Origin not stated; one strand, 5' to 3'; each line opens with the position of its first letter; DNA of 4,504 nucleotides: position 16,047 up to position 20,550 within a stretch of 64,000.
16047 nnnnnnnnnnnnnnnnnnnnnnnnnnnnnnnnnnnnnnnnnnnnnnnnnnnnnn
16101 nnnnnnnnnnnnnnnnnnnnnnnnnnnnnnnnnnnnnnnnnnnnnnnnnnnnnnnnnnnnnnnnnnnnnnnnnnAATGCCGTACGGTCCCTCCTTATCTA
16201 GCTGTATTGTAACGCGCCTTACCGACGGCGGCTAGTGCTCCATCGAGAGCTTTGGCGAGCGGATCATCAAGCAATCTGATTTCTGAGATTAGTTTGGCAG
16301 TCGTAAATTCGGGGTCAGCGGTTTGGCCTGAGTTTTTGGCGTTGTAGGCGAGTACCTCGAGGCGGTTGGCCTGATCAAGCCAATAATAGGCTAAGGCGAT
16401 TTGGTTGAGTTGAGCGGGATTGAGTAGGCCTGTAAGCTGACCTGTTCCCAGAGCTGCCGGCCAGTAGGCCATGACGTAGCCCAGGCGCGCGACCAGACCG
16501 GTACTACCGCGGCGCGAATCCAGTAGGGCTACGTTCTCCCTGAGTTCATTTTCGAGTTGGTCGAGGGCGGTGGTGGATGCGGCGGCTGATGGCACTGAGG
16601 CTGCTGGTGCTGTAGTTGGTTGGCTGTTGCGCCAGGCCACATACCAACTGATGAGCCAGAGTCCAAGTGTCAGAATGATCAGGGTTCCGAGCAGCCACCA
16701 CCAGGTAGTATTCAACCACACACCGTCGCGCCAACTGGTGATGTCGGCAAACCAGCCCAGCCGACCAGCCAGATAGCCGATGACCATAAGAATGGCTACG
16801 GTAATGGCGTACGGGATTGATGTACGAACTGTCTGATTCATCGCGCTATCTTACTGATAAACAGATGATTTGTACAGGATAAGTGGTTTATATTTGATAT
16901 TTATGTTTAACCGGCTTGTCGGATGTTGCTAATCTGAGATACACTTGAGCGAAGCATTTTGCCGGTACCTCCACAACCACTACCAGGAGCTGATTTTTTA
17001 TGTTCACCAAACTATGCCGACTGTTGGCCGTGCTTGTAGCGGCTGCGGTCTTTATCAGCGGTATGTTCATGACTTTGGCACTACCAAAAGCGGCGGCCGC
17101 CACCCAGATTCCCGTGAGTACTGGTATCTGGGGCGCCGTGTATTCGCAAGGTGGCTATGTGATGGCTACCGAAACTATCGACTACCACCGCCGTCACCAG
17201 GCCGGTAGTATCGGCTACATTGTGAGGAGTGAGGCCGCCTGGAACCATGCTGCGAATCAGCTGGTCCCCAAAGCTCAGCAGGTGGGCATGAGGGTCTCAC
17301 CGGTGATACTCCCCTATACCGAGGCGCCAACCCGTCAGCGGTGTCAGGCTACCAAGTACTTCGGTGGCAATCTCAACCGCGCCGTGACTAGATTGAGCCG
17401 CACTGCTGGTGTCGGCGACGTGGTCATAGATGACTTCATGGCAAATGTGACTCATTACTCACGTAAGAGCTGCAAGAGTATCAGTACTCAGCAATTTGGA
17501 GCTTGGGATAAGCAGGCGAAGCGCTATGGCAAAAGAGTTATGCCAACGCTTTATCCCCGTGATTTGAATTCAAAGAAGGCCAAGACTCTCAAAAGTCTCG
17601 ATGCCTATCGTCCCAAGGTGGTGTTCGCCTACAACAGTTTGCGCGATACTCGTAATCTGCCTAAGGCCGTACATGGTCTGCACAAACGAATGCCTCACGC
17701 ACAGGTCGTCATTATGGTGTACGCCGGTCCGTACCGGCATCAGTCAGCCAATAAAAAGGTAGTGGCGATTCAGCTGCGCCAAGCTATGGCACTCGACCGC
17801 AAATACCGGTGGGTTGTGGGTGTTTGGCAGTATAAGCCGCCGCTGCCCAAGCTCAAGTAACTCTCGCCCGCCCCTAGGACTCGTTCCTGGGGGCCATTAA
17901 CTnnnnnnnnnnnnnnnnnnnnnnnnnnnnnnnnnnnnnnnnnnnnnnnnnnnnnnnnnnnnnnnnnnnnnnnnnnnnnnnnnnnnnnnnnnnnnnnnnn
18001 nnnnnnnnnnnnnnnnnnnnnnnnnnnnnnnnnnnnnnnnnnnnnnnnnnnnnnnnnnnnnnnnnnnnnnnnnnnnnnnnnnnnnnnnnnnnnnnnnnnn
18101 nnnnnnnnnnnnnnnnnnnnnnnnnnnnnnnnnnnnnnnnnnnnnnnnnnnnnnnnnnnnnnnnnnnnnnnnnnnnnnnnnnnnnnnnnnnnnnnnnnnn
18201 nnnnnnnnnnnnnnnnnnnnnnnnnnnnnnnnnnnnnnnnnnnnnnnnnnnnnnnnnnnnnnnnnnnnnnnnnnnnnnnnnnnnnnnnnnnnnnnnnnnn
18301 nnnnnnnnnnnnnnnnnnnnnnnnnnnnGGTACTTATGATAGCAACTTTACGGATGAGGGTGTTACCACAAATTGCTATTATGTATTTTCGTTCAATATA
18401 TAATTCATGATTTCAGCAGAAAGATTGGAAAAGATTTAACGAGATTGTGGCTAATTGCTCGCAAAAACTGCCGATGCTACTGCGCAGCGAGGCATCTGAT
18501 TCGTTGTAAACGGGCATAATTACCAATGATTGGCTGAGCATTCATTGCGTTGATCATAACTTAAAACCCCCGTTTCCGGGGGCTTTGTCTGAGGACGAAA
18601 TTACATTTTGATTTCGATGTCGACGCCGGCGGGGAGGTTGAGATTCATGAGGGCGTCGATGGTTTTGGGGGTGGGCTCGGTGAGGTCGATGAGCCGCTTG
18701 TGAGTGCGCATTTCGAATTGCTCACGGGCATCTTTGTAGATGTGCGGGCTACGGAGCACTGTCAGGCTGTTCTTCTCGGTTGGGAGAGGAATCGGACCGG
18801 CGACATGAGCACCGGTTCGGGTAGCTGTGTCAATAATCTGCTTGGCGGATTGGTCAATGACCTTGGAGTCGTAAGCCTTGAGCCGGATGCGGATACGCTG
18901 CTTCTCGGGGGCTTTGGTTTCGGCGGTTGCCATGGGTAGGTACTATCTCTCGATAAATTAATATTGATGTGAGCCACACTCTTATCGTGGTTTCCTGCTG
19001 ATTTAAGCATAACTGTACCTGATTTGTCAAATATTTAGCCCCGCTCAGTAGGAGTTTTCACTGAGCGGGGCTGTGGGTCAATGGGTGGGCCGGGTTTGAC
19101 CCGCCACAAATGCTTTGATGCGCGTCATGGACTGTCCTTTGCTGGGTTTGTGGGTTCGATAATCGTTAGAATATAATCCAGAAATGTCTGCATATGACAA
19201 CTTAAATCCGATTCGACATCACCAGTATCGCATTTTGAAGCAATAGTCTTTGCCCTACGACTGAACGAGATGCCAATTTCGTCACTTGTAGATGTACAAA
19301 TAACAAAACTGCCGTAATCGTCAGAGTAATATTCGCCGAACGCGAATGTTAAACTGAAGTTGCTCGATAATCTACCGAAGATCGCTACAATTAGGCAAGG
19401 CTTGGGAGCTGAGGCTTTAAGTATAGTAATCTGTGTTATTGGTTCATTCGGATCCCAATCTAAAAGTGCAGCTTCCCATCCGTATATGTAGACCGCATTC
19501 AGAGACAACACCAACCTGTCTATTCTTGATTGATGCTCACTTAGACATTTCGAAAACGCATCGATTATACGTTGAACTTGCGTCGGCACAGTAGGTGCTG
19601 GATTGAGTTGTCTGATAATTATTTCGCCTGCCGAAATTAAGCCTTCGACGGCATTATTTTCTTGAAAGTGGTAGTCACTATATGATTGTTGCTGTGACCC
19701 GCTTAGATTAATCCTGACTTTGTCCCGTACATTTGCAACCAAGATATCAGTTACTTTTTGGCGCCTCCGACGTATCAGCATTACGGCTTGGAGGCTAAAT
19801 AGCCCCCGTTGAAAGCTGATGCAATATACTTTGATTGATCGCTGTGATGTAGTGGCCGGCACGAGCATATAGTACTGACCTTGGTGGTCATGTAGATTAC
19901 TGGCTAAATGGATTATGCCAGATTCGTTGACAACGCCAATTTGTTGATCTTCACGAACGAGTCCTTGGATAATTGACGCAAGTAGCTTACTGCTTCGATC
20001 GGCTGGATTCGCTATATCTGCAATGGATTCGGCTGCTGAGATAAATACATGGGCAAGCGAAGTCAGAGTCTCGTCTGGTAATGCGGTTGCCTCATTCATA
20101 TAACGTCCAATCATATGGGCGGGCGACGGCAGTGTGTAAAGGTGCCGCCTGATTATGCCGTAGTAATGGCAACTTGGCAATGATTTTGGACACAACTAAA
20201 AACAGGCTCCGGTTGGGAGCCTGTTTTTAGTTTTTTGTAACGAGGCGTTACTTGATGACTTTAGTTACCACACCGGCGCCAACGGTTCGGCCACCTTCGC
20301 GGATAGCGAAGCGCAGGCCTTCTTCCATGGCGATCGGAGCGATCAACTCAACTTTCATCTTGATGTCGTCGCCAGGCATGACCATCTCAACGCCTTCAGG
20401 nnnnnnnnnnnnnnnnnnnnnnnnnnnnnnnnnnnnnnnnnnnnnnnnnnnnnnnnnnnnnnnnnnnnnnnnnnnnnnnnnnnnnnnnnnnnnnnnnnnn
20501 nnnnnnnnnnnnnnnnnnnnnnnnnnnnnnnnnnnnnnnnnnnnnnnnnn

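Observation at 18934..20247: Low-GC 329-aa ORFan with its own promoter and flanking terminators, wedged between tuf and rpsJ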

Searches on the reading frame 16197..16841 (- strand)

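Call 5: search_protein_families(library=pfam, proteins=[window:16197-16841:-], max_evalue=1)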
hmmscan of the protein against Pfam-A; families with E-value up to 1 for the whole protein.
window:16197-16841:- (215 aa): 2 families
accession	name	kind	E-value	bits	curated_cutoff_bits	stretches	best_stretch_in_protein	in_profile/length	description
PF14316.11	DUF4381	-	0.015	16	27.2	1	40-97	13-73/145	Domain of unknown function (DUF4381)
PF04277.18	OAD_gamma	-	0.1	13.7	27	1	53-99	17-63/76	Oxaloacetate decarboxylase, gamma chain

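Call 6: search_protein_families(library=padloc, proteins=[window:16197-16841:-], max_evalue=1)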
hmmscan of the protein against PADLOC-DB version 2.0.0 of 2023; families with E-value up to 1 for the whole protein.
window:16197-16841:- (215 aa): 0 families

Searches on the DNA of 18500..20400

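Call 62: search_rna_families(source=window, start=18500, end=20400, threshold=evalue, max_evalue=1)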
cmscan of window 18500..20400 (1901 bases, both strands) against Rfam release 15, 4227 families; matches with E-value up to 1: 0.
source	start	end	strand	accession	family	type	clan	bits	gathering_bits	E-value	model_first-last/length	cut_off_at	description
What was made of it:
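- Tried and rejected: Rfam found nothing in 18500-20400, even at E <= 1 (call 62).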

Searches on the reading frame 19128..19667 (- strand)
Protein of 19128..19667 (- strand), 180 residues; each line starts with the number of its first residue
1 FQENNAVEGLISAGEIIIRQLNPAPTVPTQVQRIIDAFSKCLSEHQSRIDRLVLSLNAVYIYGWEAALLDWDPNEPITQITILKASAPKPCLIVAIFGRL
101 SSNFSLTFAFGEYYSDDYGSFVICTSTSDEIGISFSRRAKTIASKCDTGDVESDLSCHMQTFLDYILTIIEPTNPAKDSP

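Call 72: predict_structure(protein=window:19128-19667:-)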
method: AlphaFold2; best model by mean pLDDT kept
length: 180 residues; sequences in the alignment: 1
mean_pLDDT: 38.0   pTM: 0.32
mean pLDDT of the five models: 38.0, 36.7, 34.9, 34.4, 34.2
residues with pLDDT >= 90: 0; 70-90: 0; 50-70: 12; < 50: 168
segments of 3 or more residues with pLDDT < 50: 1-145, 149-152, 165-180
pLDDT, mean of each block of 10 residues (from residue 1): 32 31 39 43 43 30 28 34 35 38 38 37 37 39 48 49 47 36
secondary structure, 60 per line:
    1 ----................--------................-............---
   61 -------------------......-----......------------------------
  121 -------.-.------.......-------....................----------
elements in order: H5-20 H29-44 H46-57 E80-85 E91-96 H137-143 H151-170
